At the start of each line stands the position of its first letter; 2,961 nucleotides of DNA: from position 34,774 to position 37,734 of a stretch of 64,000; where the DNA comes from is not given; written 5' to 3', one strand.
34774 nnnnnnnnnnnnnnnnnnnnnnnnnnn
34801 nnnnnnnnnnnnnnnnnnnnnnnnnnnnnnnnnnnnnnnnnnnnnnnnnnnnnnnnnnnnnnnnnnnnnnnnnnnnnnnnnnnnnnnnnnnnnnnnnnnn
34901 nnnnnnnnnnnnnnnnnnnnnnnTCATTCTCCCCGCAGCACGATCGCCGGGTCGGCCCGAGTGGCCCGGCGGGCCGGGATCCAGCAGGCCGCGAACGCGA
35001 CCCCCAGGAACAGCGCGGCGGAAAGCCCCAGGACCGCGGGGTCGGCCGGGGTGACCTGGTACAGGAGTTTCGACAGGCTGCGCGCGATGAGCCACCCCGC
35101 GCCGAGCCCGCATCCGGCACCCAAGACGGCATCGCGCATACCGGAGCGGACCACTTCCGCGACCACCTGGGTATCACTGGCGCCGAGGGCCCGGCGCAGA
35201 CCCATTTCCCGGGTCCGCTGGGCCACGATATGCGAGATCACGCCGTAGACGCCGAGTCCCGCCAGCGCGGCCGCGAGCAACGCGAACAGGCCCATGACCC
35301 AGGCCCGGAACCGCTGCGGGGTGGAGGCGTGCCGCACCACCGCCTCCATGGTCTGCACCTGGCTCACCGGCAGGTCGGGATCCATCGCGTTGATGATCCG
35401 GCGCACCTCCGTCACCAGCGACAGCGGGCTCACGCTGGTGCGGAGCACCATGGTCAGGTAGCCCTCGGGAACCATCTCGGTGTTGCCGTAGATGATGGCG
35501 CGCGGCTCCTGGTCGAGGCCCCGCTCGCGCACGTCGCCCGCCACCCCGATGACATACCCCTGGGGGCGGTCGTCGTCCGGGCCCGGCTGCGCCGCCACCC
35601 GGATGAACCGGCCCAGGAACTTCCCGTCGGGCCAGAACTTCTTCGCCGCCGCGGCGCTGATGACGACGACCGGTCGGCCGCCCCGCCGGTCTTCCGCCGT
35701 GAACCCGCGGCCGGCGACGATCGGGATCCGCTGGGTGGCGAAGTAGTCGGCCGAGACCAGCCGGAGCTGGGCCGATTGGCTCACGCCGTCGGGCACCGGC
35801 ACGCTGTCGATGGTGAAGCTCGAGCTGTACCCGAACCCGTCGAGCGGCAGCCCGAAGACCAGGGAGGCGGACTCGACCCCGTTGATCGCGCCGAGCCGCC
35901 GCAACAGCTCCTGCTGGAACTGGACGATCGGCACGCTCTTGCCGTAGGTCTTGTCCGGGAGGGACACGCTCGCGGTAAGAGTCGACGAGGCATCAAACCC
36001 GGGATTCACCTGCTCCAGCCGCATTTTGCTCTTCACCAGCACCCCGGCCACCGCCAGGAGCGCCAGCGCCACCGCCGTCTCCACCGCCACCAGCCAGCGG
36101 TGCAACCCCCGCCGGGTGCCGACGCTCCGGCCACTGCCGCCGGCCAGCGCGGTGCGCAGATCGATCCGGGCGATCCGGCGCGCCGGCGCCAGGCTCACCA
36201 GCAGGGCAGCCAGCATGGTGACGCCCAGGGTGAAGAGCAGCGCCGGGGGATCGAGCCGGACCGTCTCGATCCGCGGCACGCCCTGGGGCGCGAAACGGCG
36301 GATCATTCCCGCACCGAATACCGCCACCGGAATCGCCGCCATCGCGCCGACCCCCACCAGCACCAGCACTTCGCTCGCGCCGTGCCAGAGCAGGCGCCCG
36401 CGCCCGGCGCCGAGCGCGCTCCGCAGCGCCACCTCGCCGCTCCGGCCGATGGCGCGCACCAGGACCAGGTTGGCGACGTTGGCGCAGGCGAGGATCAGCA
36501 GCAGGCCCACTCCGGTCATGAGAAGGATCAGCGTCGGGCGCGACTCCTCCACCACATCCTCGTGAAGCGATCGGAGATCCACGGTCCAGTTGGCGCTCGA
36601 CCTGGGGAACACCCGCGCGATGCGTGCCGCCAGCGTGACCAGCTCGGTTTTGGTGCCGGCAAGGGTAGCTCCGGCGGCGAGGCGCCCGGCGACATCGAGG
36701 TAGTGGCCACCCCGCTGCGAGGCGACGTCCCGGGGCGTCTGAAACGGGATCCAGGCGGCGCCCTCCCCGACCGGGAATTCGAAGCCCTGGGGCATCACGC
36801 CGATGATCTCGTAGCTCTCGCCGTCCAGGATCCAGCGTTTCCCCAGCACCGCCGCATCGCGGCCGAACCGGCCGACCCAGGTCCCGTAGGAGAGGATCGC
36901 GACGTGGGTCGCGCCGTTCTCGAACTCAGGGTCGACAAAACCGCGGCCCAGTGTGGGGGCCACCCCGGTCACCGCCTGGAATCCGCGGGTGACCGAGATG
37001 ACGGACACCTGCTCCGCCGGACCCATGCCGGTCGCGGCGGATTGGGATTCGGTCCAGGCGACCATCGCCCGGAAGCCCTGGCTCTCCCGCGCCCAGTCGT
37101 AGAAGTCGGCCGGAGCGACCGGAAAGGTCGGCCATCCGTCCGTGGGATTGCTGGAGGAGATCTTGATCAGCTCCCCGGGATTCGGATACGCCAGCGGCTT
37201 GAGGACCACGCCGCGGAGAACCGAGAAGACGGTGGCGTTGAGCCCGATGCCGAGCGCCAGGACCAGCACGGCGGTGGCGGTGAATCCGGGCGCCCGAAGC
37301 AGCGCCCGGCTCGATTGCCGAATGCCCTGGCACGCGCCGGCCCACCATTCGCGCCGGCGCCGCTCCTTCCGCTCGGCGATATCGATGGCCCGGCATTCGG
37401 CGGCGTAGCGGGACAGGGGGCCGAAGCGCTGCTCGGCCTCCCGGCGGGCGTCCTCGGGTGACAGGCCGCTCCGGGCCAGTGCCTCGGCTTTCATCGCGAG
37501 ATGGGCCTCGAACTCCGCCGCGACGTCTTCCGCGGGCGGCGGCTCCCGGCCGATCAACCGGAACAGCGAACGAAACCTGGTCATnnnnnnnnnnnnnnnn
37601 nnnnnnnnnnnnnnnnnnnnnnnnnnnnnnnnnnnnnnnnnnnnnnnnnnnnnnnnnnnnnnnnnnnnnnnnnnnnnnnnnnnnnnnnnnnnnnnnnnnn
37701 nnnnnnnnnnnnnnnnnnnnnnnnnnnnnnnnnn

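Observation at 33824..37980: Three-gene module PadR - ADOP permease - lipoprotein serine hydrolase with ATGA stop/start coupling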

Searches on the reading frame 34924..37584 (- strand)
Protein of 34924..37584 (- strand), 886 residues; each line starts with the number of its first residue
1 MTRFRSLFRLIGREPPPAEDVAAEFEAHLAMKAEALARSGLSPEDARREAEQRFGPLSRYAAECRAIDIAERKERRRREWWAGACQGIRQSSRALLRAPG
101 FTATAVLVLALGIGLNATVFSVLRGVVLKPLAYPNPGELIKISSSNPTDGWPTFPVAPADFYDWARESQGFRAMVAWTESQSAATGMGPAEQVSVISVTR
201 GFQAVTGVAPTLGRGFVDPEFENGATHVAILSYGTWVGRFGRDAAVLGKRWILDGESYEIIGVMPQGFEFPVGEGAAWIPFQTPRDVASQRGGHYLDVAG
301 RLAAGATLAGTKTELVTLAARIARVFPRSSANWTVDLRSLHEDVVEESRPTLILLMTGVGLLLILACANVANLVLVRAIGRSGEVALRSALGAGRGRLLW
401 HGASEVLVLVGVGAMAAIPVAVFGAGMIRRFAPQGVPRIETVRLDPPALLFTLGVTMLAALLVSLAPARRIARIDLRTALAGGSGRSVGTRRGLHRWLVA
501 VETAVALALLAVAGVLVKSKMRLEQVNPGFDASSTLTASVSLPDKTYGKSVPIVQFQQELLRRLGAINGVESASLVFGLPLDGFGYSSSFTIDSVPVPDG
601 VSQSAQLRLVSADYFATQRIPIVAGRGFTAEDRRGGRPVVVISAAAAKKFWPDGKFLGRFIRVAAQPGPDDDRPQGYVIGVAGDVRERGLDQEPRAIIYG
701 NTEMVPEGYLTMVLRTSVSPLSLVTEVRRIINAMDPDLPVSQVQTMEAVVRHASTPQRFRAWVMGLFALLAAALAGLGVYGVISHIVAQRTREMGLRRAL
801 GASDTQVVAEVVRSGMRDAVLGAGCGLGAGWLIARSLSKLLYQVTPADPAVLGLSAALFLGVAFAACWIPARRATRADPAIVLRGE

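Call 3: search_protein_families(library=pfam, proteins=[window:34924-37584:-], max_evalue=0.01)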
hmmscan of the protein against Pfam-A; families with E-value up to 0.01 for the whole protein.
window:34924-37584:- (886 aa): 2 families
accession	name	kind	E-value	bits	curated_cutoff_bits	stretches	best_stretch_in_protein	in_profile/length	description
PF12704.14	MacB_PCD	-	3.3e-30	106.4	27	2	102-316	1-205/207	MacB-like periplasmic core domain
PF02687.27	FtsX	-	3.6e-27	95.2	25.5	2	766-879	2-120/120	FtsX-like permease C-terminal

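Call 4: search_protein_families(library=ncbifam, proteins=[window:34924-37584:-], max_evalue=0.01)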
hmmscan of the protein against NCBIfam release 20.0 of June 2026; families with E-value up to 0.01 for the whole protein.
window:34924-37584:- (886 aa): 5 families
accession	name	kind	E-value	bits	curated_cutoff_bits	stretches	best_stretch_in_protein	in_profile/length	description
TIGR03434.1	ADOP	subfamily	1.9e-237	790.3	622.3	1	86-886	3-803/803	ADOP family duplicated permease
NF007826.0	PRK10535.1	equivalog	1.1e-17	63.6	966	2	746-882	507-644/648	macrolide ABC transporter ATP-binding protein/permease MacB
NF038403.1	perm_prefix_1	domain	9.6e-12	44.6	30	1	8-65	2-59/59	permease prefix domain 1-containing protein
TIGR02212.1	lolCE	equivalog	0.0021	17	362.45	0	763-886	268-411/411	lipoprotein-releasing ABC transporter permease subunit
NF052375.1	antisigma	equivalog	0.0047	17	100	1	744-816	66-137/217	anti-sigma factor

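Call 36: find_related_loci(query=A2, collection=metagenome_contigs, flank=5000)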
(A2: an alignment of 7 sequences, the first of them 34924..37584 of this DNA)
Query A2 (886 aa) in metagenome_contigs; peptide patterns used: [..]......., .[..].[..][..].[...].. (x = any residue, [..] = any of these).
600 stretches matched a pattern (row limit reached: there are more); 593 encode a relative of the query (tblastn E <= 1e-3); the best 80 are kept; 80 distinct loci.
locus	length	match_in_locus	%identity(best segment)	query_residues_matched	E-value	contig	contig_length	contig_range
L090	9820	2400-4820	38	85-886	1e-160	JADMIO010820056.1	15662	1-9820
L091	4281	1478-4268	37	85-886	1e-159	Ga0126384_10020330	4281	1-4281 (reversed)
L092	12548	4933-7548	34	6-886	1e-154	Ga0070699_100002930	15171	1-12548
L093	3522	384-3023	35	14-886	6e-159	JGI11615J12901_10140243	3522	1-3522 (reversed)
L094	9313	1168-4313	39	85-886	7e-152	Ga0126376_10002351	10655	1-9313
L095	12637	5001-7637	36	14-886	3e-151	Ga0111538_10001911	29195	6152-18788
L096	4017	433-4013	37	86-886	3e-156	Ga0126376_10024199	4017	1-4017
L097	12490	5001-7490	37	45-886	1e-150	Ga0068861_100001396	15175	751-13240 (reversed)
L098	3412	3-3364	37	19-886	1e-155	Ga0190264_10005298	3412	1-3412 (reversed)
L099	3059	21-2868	36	1-886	8e-156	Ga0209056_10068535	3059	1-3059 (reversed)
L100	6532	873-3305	36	77-886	3e-148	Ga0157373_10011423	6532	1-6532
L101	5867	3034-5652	35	3-886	1e-148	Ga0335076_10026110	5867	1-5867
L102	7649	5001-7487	37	72-886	1e-145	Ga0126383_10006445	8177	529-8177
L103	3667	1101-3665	36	3-874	1e-150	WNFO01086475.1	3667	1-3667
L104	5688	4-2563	38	86-886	6e-146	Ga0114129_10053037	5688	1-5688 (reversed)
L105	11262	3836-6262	38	86-886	5e-144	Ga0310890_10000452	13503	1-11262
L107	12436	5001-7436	36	83-886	1e-142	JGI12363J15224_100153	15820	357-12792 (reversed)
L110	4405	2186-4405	36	86-826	2e-143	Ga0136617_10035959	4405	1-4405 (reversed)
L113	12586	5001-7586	35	20-884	7e-138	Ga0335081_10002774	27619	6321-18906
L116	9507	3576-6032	36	69-886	3e-137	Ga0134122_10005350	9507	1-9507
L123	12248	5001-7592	34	19-886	4e-133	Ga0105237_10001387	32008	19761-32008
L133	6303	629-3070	35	85-886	2e-130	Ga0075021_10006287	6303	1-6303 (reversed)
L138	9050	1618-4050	36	86-886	8e-130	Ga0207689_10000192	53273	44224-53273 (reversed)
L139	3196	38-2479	37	77-886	3e-135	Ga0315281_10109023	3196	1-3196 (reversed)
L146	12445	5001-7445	34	86-886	9e-128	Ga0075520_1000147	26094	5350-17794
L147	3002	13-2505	33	72-886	1e-133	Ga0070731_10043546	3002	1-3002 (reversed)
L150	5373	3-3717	36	85-886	3e-128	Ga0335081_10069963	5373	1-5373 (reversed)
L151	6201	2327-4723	35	89-886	1e-127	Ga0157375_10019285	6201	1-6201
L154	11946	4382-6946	33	24-886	7e-127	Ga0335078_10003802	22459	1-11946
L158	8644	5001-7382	32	92-886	1e-126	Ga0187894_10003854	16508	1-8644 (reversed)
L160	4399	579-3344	33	3-886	5e-128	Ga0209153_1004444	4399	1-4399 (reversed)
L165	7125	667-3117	35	83-886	1e-124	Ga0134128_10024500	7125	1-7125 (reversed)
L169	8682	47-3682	35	86-886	8e-124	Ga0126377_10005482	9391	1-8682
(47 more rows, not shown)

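Call 41: search_protein_families(library=pfam, proteins=[L090:7319-9247:+, L100:3394-4767:+, L104:2535-3806:+, L105:6269-6967:+, L105:9593-10408:+, L107:7546-8031:+, L110:843-2099:+], max_evalue=0.001)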
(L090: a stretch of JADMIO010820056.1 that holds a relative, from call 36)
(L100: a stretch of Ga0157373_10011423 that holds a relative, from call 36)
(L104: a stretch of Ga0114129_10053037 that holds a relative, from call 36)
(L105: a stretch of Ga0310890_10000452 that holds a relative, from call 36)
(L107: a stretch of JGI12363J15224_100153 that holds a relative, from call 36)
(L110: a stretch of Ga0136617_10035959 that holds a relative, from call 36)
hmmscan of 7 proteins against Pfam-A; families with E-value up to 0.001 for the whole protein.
L090:7319-9247:+ (642 aa): 1 family
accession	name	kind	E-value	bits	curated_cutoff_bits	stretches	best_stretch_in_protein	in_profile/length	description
PF02321.23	OEP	-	3.8e-36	125.1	22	2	413-625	2-186/187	Outer membrane efflux protein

L100:3394-4767:+ (457 aa): 2 families
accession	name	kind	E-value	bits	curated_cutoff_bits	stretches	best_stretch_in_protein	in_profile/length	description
PF01979.26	Amidohydro_1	-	6.6e-54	183.9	25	1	101-451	1-343/345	Amidohydrolase family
PF07969.17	Amidohydro_3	-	1.2e-15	58.4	29.7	2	251-452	254-470/472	Amidohydrolase family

L104:2535-3806:+ (423 aa): 5 families
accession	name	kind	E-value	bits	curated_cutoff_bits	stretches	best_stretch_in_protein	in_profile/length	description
PF13650.11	Asp_protease_2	-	4.3e-16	59.8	24.3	1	63-159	2-90/90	Aspartyl protease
PF17820.7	PDZ_6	-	3.1e-09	36.9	27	1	355-408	2-54/54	PDZ domain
PF13975.11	gag-asp_proteas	-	1.3e-08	35.8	28.2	1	63-161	2-91/92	gag-polyprotein putative aspartyl protease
PF13180.12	PDZ_2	-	1.4e-08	35.4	27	1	353-416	14-77/80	PDZ domain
PF00595.29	PDZ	-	3.9e-06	27.6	23.2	1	344-406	16-80/81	PDZ domain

L105:6269-6967:+ (232 aa): 1 family
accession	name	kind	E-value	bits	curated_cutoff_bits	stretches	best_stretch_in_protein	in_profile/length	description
PF03737.21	RraA-like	-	6.7e-25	88.5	24.5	1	14-165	3-152/152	Aldolase/RraA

L105:9593-10408:+ (271 aa): 7 families
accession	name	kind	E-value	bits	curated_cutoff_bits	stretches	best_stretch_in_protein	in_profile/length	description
PF00561.26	Abhydrolase_1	-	2.1e-28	100.1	25.8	2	27-145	2-119/245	alpha/beta hydrolase fold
PF12697.13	Abhydrolase_6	-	4.7e-23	83.4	26.3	1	28-263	1-217/217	Alpha/beta hydrolase family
PF12146.15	Hydrolase_4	-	1.3e-13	51.3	27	1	50-254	30-236/239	Serine aminopeptidase, S33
PF03096.20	Ndr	-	2.8e-12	46.4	23.3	1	72-268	78-276/283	Ndr family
PF00326.27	Peptidase_S9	-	5.7e-07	29.7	22.6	0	91-129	62-100/213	Prolyl oligopeptidase family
PF08386.16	Abhydrolase_4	-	8.5e-06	26.3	21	1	209-269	32-92/103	TAP-like protein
PF12695.13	Abhydrolase_5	-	0.00096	19.4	27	0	78-145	44-106/164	Alpha/beta hydrolase family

L107:7546-8031:+ (161 aa): 2 families
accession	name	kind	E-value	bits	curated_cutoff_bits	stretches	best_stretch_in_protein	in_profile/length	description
PF05163.17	DinB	-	4.5e-07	30.4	23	0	34-102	7-72/165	DinB family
PF12867.12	DinB_2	-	1.3e-06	29.3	24.8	1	47-123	10-87/128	DinB superfamily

L110:843-2099:+ (418 aa): 1 family
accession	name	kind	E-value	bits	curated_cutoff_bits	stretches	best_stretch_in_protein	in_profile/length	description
PF03572.23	Peptidase_S41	-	2.1e-07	31.1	24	0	308-352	81-125/165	Peptidase family S41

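Call 42: search_protein_families(library=pfam, proteins=[L113:7592-8101:+, L116:3145-3624:+, L116:6032-7060:+, L123:7702-9369:+, L133:3085-3768:+, L138:4050-5048:+, L139:2627-3196:+, L146:7574-7948:+, L147:2533-3000:+, L150:3754-5004:+], max_evalue=0.001)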
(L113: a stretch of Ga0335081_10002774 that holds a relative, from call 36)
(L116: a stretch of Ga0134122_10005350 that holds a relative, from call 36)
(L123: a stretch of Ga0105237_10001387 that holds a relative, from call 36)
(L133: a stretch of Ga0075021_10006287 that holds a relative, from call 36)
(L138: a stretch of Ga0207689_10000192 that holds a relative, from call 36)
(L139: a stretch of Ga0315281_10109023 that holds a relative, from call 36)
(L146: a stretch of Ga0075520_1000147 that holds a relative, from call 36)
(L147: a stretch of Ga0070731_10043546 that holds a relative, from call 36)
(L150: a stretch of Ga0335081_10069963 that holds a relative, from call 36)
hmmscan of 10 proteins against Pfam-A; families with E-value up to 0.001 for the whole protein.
L113:7592-8101:+ (169 aa): 5 families
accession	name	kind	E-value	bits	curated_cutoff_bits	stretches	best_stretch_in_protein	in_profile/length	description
PF13671.12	AAA_33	-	1.4e-18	68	27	1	9-141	1-140/143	AAA domain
PF13238.12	AAA_18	-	2.7e-06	28.3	29.4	1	10-127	1-119/128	AAA domain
PF13521.12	AAA_28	-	0.00011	22.9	27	1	10-70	2-61/164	AAA domain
PF13207.12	AAA_17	-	0.00015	22.5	27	1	14-38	2-26/136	AAA domain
PF01583.26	APS_kinase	-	0.00031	21.2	21.1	1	8-108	3-108/152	Adenylylsulphate kinase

L116:3145-3624:+ (159 aa): 0 families

L116:6032-7060:+ (342 aa): 0 families

L123:7702-9369:+ (555 aa): 7 families
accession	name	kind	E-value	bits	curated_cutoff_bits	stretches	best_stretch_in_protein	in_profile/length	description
PF02518.31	HATPase_c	-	9.8e-29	100.5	26.4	1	439-543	2-110/111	Histidine kinase-, DNA gyrase B-, and HSP90-like ATPase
PF00512.31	HisKA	-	1.9e-18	66.7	26.9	1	331-393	3-64/66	His Kinase A (phospho-acceptor) domain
PF13426.13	PAS_9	-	1.5e-10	41.7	27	1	213-313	3-103/103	PAS domain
PF00989.32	PAS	-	1.7e-09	38.1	22.6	1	204-310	4-112/113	PAS fold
PF25323.1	6TM_PilS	-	2.5e-08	34.3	27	1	18-186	17-186/189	PilS-like transmembrane domain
PF08448.16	PAS_4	-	1.4e-06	28.9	23.1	1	209-315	3-109/110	PAS fold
PF13188.13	PAS_8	-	0.00038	20.7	21.8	0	202-253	2-50/65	PAS domain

L133:3085-3768:+ (227 aa): 2 families
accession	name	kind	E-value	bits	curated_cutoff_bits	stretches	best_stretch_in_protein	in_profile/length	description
PF03358.20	FMN_red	-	4.6e-38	130.6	24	1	9-153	2-151/152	NADPH-dependent FMN reductase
PF02525.22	Flavodoxin_2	-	9.9e-05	22.6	27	1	9-122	2-137/198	Flavodoxin-like fold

L138:4050-5048:+ (332 aa): 3 families
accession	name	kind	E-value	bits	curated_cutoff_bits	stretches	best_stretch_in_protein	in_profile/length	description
PF12706.13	Lactamase_B_2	-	1.8e-41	142.4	27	1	89-290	2-200/200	Beta-lactamase superfamily domain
PF13483.12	Lactamase_B_3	-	1.3e-19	71.2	24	1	73-278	2-153/160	Beta-lactamase superfamily domain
PF00753.33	Lactamase_B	-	0.00025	21.5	22.7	0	74-137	2-57/196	Metallo-beta-lactamase superfamily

L139:2627-3196:+ (190 aa): 2 families
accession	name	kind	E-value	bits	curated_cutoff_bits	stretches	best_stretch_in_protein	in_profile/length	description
PF00005.33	ABC_tran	-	6.5e-29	101.7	25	1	21-169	1-136/137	ABC transporter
PF13304.12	AAA_21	-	1.1e-05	26.1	27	0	36-65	4-36/304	AAA domain, putative AbiEii toxin, Type IV TA system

L146:7574-7948:+ (124 aa): 0 families

L147:2533-3000:+ (156 aa): 0 families

L150:3754-5004:+ (416 aa): 0 families
